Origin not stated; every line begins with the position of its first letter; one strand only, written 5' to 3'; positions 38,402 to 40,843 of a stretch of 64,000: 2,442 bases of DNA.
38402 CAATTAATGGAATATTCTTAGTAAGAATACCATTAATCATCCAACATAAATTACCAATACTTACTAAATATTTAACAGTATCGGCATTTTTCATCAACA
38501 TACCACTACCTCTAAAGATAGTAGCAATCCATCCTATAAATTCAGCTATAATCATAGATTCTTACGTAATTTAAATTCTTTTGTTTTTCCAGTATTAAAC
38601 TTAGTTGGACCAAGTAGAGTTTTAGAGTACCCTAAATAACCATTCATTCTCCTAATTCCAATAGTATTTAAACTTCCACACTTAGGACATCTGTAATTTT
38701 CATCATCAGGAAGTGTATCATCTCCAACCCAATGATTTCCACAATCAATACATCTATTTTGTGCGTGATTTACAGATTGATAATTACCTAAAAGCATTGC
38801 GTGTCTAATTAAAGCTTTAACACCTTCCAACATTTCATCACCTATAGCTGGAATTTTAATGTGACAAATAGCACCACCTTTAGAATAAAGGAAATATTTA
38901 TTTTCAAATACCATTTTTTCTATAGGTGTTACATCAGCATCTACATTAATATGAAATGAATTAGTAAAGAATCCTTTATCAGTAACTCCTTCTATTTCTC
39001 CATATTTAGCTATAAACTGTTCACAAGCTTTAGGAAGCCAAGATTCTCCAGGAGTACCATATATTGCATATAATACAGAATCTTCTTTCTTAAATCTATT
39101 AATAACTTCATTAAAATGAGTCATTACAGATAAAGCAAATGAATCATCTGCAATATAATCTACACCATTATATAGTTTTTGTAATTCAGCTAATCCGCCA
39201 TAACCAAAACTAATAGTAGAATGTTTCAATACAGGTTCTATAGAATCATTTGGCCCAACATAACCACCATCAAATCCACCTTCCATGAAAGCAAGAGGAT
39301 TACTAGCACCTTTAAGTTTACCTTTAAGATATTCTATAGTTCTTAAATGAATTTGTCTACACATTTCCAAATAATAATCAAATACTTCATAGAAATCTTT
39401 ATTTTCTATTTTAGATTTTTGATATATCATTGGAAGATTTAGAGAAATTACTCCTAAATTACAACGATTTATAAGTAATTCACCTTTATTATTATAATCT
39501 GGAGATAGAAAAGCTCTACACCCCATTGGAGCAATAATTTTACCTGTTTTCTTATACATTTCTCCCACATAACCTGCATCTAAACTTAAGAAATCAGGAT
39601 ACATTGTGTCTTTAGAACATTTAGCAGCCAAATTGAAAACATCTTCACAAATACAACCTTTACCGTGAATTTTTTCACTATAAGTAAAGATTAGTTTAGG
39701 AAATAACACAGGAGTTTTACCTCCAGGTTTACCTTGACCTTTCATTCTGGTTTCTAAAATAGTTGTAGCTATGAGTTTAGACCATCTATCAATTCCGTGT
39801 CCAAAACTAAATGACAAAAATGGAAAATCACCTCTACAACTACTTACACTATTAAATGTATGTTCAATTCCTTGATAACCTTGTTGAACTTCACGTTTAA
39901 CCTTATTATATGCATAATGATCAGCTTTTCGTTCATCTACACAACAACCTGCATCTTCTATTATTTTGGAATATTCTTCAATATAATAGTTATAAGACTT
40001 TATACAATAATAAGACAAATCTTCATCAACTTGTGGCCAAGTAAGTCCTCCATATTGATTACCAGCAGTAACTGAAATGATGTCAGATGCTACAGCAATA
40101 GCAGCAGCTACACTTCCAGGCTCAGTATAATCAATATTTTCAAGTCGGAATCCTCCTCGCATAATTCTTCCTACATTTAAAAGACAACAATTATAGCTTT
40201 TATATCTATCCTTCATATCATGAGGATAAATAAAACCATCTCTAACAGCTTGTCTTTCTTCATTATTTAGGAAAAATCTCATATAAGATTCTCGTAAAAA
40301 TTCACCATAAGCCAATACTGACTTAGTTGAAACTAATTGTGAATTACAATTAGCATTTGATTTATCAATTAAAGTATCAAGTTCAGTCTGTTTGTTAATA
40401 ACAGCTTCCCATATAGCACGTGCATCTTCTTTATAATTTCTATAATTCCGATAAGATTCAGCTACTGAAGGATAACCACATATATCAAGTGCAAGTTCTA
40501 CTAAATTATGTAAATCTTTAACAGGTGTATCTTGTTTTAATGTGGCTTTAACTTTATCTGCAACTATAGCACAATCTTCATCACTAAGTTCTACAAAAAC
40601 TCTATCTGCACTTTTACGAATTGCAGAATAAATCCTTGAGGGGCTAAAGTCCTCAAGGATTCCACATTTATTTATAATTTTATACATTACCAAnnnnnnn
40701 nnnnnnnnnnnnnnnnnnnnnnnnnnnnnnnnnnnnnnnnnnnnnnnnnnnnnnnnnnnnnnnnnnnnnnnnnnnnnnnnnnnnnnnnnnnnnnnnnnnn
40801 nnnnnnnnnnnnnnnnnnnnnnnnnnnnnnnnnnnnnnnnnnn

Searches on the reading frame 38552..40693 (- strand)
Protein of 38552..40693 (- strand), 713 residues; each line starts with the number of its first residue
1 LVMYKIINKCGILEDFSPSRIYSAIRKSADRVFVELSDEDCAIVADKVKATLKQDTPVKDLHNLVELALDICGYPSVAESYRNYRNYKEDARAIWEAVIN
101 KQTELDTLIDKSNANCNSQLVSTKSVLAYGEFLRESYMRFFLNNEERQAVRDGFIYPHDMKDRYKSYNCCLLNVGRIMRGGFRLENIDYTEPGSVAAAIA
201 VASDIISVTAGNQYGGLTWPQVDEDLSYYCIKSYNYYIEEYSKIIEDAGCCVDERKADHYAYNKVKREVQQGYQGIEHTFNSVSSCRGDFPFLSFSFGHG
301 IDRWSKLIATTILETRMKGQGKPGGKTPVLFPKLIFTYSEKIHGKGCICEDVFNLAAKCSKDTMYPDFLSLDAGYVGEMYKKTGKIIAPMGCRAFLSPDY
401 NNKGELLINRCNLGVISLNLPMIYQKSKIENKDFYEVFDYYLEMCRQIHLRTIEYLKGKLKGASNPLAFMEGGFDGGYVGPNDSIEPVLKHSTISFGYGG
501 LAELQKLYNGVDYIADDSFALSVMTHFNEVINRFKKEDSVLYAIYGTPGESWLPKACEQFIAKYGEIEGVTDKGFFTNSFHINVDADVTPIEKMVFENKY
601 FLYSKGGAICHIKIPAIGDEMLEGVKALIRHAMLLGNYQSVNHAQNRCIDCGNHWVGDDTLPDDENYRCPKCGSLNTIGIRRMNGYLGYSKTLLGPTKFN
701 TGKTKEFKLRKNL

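Call 23: search_dna_similar(query=window:38552-40693:-, collection=phages, mode=protein, max_rows=25)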
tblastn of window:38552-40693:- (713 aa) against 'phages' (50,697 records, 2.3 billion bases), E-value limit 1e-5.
Records with a match: 2915; places in all: 2935; records where one place covers at least 80% of the query: 2804.
Best place of each record, by identity: <60% 2915.
By first word of the organism name: Escherichia 1056; Salmonella 399; Klebsiella 346; Vibrio 324; Shigella 111; Aeromonas 108; Enterobacteria 61; Enterobacter 48; Bacteriophage 44; Citrobacter 41; and 47 more.
By host as written in the record: - 450; Escherichia coli 397; Klebsiella pneumoniae 110; Escherichia coli K-12 MG1655 57; Escherichia coli O157:H7 54; Escherichia coli K-12 50; Salmonella enterica subsp. enterica serovar Enteritidis PT1 39; Vibrio harveyi BAA-1116 36; and 599 more.
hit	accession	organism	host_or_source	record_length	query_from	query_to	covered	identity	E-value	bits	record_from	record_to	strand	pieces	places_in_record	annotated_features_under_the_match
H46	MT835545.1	Bacteriophage sp.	human fecal samples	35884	2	710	99%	44.3%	0e+0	595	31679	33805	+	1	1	record has no annotation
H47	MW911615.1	Vibrio phage ICP1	Vibrio cholerae O1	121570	5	713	99%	38.7%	5e-138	454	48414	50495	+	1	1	record has no annotation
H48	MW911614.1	Vibrio phage ICP1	Vibrio cholerae O1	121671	5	713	99%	38.7%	5e-138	454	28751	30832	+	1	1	record has no annotation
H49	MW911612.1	Vibrio phage ICP1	Vibrio cholerae O1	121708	5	713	99%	38.7%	5e-138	454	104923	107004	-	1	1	record has no annotation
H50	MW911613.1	Vibrio phage ICP1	Vibrio cholerae O1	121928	5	713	99%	38.7%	5e-138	454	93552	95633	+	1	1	record has no annotation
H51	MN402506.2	Vibrio phage VMJ710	Vibrio cholerae O1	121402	5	713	99%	38.6%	3e-137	452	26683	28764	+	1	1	nrdD: anaerobic ribonucleoside-triphosphate reductase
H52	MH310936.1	Vibrio phage ICP1_2012_A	stool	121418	5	713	99%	38.6%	3e-137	452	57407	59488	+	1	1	anaerobic nucleoside diphosphate reductase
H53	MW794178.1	Vibrio phage ICP1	-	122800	5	713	99%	38.6%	3e-137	452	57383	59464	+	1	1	nrdD: anaerobic nucleoside diphosphate reductase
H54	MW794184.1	Vibrio phage ICP1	-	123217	5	713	99%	38.6%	3e-137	452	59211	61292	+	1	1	nrdD: anaerobic nucleoside diphosphate reductase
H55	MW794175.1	Vibrio phage ICP1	-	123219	5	713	99%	38.6%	3e-137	452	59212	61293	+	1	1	nrdD: anaerobic nucleoside diphosphate reductase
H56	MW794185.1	Vibrio phage ICP1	-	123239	5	713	99%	38.6%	3e-137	452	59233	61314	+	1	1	nrdD: anaerobic nucleoside diphosphate reductase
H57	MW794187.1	Vibrio phage ICP1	-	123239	5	713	99%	38.6%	3e-137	452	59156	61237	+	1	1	nrdD: anaerobic nucleoside diphosphate reductase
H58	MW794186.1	Vibrio phage ICP1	-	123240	5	713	99%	38.6%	3e-137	452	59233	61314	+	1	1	nrdD: anaerobic nucleoside diphosphate reductase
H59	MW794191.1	Vibrio phage ICP1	-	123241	5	713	99%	38.6%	3e-137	452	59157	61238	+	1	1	nrdD: anaerobic nucleoside diphosphate reductase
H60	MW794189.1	Vibrio phage ICP1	-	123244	5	713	99%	38.6%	3e-137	452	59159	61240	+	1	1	nrdD: anaerobic nucleoside diphosphate reductase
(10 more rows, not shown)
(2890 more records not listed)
